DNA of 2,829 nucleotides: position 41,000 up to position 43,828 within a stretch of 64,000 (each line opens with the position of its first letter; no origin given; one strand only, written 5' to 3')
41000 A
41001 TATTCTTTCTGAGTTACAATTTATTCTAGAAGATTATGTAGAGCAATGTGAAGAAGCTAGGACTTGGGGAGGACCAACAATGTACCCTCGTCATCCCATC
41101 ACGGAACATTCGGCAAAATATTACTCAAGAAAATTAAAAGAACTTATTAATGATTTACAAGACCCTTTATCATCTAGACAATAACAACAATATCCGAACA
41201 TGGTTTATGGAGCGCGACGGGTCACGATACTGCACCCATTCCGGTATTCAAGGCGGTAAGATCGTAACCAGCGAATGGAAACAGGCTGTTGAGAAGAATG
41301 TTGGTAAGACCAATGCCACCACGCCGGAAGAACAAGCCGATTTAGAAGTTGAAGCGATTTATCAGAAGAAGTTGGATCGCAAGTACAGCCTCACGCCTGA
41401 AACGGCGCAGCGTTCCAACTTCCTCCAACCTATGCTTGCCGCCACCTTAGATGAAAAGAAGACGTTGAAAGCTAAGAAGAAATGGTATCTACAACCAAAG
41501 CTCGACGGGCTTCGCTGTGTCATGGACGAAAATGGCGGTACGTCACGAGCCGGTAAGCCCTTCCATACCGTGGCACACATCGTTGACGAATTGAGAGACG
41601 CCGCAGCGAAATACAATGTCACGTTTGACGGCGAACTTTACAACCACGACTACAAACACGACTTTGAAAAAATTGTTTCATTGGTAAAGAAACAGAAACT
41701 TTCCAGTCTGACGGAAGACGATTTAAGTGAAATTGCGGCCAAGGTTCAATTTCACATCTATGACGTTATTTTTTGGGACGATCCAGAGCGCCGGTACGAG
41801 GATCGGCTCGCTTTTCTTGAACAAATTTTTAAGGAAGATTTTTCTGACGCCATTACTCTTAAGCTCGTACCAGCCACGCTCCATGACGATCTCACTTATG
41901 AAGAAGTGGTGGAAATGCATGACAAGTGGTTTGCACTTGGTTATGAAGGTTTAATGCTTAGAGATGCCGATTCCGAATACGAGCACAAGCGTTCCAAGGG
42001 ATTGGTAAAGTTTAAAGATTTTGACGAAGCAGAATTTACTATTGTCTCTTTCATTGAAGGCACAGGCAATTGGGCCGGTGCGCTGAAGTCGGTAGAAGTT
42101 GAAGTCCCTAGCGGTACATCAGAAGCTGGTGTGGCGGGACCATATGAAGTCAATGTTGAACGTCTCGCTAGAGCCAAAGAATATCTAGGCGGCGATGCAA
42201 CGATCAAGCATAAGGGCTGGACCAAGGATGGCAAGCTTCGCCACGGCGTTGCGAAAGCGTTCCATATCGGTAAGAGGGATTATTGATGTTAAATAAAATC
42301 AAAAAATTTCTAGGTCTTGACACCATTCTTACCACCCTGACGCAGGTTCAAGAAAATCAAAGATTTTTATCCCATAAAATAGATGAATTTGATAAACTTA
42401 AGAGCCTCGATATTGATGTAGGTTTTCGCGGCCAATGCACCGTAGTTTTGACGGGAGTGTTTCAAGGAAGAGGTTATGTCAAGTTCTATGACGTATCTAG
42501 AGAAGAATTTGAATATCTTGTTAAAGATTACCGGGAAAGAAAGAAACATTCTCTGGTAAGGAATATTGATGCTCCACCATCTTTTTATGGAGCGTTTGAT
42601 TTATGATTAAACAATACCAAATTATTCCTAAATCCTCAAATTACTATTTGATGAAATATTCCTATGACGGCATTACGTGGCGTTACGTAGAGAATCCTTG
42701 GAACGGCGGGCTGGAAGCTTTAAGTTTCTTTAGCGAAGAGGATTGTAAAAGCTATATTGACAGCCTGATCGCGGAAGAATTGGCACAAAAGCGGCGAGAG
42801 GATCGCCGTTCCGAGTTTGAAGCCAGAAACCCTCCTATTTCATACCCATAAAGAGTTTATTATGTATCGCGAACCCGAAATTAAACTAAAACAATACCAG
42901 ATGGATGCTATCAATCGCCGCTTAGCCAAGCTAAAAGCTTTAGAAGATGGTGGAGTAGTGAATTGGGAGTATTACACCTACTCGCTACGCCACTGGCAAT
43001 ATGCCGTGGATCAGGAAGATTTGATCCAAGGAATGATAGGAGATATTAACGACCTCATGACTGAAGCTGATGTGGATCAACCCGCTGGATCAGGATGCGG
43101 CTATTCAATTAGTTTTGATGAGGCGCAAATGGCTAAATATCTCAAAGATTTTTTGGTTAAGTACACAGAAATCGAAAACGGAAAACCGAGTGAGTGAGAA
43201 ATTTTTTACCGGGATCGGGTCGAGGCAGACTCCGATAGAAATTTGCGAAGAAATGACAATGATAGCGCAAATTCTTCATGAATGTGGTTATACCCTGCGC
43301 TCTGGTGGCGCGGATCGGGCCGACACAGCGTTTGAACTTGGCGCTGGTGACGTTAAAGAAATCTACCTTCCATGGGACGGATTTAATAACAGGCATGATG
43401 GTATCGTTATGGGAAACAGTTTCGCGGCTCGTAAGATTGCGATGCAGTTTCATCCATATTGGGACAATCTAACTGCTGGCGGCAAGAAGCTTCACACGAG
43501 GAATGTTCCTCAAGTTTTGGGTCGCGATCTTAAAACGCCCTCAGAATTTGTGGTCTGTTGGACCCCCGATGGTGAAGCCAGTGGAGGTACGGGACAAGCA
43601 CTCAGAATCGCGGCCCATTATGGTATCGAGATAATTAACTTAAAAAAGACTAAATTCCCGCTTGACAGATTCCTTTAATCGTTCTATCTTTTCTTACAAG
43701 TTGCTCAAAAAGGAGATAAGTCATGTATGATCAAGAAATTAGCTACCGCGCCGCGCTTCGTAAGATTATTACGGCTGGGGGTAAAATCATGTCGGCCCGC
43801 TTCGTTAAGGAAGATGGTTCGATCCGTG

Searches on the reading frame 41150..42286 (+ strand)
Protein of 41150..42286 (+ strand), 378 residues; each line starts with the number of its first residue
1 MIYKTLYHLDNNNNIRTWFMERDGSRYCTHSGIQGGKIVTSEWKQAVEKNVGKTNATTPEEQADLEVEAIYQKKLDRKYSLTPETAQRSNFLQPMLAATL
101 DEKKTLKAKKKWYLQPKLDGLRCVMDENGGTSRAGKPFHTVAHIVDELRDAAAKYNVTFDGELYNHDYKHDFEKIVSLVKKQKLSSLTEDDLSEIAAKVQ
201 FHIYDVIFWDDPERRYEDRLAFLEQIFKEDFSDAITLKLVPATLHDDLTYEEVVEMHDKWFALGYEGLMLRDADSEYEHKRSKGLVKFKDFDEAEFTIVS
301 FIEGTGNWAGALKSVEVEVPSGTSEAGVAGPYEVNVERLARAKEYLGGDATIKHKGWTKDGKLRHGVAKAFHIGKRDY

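Call 56: search_protein_families(library=phrogs, proteins=[window:41150-42286:+], max_evalue=0.00001)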
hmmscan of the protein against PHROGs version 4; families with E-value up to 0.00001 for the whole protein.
window:41150-42286:+ (378 aa): 1 family
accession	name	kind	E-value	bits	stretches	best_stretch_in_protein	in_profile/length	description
phrog_114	-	DNA, RNA and nucleotide metabolism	1.4e-73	249.5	1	3-375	111-501/634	ATP-dependent DNA ligase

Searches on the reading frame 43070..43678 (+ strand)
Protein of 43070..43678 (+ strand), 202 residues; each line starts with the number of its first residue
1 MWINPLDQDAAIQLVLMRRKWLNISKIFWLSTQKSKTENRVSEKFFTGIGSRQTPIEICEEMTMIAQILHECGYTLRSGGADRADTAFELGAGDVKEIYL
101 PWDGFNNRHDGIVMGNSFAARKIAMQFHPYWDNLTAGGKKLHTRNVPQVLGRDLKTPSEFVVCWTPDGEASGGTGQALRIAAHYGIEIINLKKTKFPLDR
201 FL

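Call 56: search_protein_families(library=phrogs, proteins=[window:43070-43678:+], max_evalue=0.00001)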
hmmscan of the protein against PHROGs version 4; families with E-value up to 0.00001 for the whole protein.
window:43070-43678:+ (202 aa): 1 family
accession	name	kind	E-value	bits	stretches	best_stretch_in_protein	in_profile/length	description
phrog_768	-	DNA, RNA and nucleotide metabolism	4.7e-58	196.9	1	43-194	3-169/191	DprA-like DNA recombination-mediator protein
